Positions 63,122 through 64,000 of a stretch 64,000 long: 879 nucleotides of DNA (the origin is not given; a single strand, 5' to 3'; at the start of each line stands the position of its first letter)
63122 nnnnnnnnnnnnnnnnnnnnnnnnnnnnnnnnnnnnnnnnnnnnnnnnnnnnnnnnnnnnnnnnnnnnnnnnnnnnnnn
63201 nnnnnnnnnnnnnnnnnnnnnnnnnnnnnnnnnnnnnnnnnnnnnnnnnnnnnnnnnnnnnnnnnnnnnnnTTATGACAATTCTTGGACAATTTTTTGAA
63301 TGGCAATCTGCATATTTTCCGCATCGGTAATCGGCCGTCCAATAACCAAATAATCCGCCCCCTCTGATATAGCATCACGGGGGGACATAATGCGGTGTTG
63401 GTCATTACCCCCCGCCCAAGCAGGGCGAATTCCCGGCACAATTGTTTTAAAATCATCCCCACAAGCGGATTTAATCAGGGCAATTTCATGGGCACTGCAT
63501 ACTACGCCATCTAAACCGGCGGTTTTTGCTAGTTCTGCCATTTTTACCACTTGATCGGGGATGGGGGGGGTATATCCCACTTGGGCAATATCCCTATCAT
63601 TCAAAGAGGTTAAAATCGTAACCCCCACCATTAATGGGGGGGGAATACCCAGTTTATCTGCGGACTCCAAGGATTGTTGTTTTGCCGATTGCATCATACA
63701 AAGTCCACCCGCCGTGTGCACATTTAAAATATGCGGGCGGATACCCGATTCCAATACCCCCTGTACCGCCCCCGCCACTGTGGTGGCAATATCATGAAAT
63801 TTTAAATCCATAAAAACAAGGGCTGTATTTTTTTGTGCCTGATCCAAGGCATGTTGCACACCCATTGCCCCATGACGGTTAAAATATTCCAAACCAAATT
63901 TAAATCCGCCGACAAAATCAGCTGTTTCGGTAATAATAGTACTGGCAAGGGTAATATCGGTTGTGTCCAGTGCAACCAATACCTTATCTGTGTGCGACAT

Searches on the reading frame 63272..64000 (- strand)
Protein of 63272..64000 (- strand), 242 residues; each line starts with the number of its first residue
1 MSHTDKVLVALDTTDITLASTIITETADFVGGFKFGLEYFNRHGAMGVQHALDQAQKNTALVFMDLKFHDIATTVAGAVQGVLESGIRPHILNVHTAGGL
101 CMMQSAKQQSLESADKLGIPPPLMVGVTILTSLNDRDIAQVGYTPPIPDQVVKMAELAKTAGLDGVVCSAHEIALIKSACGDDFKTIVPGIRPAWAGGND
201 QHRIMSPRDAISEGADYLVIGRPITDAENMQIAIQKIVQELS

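Call 51: search_protein_families(library=pfam, proteins=[window:63272-64000:-], max_evalue=0.001)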
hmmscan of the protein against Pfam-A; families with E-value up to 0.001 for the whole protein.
window:63272-64000:- (242 aa): 1 family
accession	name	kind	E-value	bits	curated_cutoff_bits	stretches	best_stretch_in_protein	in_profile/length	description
PF00215.30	OMPdecase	-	1.6e-41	143.1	27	1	6-237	2-221/221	Orotidine 5'-phosphate decarboxylase / HUMPS family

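Call 60: find_encoding_contigs(protein=window:63272-64000:-, flank=10000, max_places=3)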
Protein window:63272-64000:- (242 aa): 1 contig read that carries it; 1 place shown.
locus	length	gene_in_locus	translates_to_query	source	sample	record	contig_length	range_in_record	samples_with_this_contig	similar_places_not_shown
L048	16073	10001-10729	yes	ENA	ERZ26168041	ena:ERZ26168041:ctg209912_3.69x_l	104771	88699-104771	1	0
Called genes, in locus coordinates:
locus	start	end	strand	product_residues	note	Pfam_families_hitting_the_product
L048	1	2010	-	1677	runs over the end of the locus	PF00310:GATase_2, PF04898:Glu_syn_central, PF01645:Glu_synthase, PF01493:GXGXG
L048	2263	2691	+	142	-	PF02673:BacA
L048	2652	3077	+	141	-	PF02673:BacA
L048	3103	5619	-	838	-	PF00082:Peptidase_S8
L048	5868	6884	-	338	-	PF05598:DUF772, PF01609:DDE_Tnp_1, PF13359:DDE_Tnp_4, PF13612:DDE_Tnp_1_3 (weak)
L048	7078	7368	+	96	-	-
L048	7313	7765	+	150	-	PF07510:GmrSD_C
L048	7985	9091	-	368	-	PF01381:HTH_3, PF12844:HTH_19, PF13443:HTH_26 (weak), PF13560:HTH_31, PF00800:PDT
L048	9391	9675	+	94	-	PF00216:Bac_DNA_binding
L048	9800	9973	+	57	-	-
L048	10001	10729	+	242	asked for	PF00215:OMPdecase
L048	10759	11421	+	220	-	PF00697:PRAI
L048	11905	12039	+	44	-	-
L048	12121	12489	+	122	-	-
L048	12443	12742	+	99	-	-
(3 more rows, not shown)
